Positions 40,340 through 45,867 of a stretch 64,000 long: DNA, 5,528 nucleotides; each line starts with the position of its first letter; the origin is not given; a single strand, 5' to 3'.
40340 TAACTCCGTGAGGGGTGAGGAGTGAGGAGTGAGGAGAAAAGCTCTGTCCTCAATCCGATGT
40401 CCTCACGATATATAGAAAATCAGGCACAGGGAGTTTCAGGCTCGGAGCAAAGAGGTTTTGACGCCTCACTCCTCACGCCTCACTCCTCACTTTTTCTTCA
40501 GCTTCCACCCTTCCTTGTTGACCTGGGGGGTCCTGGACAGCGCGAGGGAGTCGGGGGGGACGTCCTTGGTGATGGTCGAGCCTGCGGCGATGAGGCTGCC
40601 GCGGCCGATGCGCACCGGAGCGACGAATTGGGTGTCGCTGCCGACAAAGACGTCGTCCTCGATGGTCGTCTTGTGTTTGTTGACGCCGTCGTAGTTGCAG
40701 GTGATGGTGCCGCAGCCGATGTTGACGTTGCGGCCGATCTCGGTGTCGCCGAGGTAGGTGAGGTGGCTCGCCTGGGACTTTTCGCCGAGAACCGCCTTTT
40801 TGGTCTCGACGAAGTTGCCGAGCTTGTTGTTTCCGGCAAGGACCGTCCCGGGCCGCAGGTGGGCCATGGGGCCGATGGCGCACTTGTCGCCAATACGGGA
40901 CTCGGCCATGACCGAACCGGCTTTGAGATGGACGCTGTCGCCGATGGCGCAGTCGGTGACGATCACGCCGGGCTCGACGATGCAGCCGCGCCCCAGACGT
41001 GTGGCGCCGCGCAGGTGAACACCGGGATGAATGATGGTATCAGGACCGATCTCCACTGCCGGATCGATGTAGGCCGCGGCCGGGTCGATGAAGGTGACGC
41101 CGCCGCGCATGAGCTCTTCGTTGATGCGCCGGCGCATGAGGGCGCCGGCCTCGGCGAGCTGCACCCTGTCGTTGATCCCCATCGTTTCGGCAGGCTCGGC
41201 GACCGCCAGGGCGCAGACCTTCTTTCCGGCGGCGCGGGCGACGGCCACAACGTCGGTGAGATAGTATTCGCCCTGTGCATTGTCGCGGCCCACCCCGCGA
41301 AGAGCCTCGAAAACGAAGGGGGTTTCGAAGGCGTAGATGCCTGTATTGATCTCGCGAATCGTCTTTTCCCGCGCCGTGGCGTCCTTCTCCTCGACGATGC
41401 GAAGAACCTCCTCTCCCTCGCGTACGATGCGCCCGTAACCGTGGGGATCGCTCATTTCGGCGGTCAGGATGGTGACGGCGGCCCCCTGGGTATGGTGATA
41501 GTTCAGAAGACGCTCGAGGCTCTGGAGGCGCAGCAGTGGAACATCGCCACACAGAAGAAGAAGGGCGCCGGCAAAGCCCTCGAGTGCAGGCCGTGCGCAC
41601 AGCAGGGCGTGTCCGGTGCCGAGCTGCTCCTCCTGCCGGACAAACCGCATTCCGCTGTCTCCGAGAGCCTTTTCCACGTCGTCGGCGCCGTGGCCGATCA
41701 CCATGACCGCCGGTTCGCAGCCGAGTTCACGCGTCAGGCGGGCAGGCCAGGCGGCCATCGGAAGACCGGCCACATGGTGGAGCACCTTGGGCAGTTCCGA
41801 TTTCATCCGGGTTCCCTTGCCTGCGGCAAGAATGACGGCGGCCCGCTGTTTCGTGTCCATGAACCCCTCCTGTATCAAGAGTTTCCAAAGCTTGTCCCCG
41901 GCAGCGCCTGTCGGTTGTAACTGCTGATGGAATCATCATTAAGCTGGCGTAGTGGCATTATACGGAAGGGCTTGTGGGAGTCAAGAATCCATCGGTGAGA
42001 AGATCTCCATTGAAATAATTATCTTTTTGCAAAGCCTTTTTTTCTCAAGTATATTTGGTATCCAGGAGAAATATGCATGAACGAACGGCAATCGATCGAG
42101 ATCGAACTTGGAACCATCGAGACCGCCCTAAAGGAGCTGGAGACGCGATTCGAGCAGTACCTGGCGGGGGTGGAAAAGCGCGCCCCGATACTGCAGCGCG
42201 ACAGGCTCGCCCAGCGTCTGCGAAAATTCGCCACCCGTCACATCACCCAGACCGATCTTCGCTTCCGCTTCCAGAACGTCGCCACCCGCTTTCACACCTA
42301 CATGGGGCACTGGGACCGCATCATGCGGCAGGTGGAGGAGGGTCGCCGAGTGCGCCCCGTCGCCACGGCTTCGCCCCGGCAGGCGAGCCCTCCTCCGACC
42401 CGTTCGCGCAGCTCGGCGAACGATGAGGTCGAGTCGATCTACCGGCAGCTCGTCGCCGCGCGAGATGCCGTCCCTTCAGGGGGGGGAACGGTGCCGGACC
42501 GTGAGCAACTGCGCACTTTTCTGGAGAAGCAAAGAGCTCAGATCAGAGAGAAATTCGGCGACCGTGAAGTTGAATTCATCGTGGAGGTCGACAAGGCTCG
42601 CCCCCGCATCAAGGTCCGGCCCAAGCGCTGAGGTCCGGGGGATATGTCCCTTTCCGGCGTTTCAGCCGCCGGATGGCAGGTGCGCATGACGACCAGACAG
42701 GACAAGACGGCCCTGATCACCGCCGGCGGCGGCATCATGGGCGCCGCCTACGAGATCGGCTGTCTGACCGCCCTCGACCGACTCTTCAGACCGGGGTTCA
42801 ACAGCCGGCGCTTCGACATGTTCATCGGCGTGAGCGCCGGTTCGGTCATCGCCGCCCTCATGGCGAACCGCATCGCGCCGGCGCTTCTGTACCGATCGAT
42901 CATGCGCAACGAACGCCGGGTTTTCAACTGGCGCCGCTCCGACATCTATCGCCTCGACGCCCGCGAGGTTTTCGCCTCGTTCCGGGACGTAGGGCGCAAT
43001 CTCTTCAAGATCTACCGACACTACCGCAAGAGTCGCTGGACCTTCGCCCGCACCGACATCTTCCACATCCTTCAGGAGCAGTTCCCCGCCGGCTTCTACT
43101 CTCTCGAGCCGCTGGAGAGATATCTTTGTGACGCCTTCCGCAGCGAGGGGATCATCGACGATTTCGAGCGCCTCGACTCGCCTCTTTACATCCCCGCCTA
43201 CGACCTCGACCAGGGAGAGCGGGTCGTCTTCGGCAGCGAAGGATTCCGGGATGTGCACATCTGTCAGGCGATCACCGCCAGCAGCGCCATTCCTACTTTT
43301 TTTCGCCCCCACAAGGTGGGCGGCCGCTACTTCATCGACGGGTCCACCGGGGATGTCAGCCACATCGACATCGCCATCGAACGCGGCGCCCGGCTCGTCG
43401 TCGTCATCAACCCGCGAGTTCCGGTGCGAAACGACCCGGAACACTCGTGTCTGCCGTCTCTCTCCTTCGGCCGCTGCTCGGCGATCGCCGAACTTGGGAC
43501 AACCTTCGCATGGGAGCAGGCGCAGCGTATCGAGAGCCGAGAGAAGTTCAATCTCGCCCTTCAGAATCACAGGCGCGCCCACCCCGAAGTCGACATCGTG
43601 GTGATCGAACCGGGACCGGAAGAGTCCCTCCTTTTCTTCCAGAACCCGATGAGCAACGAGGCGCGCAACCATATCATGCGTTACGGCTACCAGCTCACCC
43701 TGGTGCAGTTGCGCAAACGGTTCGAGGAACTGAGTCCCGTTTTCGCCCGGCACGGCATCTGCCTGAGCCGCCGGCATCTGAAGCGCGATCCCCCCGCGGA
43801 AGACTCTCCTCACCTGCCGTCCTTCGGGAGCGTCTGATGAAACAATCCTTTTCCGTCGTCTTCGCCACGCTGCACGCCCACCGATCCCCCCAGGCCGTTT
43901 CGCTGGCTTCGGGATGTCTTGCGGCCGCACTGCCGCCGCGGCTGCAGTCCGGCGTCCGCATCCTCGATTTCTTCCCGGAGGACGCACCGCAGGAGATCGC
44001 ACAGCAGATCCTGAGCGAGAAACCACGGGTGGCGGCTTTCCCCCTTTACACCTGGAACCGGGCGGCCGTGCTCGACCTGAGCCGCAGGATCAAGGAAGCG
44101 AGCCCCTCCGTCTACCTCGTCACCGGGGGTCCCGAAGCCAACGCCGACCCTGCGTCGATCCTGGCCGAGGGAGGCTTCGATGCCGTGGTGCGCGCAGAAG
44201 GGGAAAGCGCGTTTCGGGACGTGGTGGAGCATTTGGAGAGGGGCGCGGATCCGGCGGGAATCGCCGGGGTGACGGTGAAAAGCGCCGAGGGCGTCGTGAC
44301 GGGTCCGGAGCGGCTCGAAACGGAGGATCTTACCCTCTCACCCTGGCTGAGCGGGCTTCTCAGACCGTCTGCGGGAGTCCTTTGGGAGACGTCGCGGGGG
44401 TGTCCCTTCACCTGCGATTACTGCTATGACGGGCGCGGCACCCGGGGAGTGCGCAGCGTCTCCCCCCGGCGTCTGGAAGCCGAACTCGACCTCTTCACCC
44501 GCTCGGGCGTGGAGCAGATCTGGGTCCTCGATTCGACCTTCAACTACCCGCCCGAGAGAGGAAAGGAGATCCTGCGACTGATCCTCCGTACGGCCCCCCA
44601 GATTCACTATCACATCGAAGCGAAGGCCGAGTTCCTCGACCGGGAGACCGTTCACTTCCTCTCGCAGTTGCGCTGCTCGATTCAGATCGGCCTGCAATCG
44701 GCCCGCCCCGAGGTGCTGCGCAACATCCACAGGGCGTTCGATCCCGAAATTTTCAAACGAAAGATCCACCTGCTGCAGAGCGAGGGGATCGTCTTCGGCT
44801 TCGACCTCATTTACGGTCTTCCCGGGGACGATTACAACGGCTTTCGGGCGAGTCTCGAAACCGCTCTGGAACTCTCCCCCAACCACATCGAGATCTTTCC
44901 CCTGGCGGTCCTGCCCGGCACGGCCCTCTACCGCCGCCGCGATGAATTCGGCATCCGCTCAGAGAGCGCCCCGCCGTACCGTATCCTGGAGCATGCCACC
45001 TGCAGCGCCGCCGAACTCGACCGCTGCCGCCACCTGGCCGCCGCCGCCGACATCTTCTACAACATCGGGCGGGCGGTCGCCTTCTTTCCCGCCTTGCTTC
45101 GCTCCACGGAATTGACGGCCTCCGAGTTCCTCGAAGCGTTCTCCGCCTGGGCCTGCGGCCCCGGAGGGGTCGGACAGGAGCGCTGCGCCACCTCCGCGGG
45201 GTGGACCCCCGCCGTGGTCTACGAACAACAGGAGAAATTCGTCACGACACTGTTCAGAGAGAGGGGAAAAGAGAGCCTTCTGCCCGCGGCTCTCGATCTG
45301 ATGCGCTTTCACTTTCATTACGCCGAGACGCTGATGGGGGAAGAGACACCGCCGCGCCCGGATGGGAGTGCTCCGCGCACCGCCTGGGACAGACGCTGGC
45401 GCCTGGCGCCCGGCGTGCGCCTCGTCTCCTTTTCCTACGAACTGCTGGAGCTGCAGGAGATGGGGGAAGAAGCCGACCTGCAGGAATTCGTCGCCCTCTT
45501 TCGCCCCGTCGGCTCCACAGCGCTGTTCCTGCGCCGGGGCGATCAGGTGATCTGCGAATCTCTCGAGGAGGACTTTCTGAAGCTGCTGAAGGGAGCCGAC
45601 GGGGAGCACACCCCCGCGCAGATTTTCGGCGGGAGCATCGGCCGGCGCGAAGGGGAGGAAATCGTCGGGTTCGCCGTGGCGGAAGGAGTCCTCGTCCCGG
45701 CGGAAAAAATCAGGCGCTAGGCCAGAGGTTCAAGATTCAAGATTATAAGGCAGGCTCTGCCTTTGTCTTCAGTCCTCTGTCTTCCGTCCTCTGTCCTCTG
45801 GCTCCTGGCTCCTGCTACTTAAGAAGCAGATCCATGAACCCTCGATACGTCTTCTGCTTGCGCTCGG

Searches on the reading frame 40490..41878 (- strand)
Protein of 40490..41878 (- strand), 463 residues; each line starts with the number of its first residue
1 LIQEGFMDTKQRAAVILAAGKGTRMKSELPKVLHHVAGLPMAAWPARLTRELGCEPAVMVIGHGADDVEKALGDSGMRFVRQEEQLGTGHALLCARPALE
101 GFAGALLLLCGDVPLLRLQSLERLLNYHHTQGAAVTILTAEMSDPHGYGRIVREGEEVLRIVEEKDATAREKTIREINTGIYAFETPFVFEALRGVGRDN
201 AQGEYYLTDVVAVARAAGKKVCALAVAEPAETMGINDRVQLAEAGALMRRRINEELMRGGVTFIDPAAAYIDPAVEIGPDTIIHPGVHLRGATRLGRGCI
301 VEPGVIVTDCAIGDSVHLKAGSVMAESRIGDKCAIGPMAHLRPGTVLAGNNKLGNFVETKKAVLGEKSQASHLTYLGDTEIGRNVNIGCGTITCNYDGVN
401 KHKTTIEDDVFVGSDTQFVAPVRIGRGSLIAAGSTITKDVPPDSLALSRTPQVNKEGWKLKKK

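Call 44: search_protein_families(library=pfam, proteins=[window:40490-41878:-], max_evalue=0.00001)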
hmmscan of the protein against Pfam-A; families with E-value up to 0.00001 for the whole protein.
window:40490-41878:- (463 aa): 5 families
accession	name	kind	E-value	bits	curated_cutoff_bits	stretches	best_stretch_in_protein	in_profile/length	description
PF00132.30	Hexapep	-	1.7e-27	94.4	27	2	404-438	2-36/36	Bacterial transferase hexapeptide (six repeats)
PF12804.13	NTP_transf_3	-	5e-20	72.7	27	1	14-146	1-131/160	MobA-like NTP transferase domain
PF00483.29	NTP_transferase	-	5.7e-14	52.7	21.2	1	14-221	2-216/245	Nucleotidyl transferase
PF25084.1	LbH_EIF2B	-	1.6e-12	47.8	54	1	269-355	16-101/105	EIF2B subunit epsilon LbH domain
PF14602.12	Hexapep_2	-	5.4e-10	39.2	27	1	404-438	2-34/34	Hexapeptide repeat of succinyl-transferase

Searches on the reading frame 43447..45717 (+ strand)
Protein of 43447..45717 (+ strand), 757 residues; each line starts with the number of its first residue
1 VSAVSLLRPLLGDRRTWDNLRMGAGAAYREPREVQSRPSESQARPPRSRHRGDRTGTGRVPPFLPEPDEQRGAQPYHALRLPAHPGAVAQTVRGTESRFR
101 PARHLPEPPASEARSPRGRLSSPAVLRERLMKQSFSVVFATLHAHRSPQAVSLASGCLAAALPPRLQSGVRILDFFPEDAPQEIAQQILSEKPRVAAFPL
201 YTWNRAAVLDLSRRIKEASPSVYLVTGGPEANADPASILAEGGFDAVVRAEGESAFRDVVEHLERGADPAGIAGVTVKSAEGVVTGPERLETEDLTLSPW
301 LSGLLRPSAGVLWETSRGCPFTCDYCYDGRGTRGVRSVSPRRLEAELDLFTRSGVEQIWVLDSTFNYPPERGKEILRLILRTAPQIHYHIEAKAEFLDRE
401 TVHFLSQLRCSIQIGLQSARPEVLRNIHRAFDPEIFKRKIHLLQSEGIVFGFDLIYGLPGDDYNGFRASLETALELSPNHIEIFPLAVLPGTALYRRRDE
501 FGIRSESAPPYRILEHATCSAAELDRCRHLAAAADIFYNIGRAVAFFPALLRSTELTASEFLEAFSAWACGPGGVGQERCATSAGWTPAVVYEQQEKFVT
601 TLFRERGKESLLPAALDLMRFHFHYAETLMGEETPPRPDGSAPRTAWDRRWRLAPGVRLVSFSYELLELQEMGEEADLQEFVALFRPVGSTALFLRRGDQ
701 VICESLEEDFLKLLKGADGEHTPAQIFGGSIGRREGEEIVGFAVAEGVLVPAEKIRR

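Call 44: search_protein_families(library=pfam, proteins=[window:43447-45717:+], max_evalue=0.00001)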
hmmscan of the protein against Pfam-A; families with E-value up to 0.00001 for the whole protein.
window:43447-45717:+ (757 aa): 2 families
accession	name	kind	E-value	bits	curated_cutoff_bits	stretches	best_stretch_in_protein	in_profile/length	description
PF04055.27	Radical_SAM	-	4.8e-22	79.3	29.5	1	314-471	2-164/166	Radical SAM superfamily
PF02310.24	B12-binding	-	1.2e-14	54.6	32.1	1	169-259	30-120/121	B12 binding domain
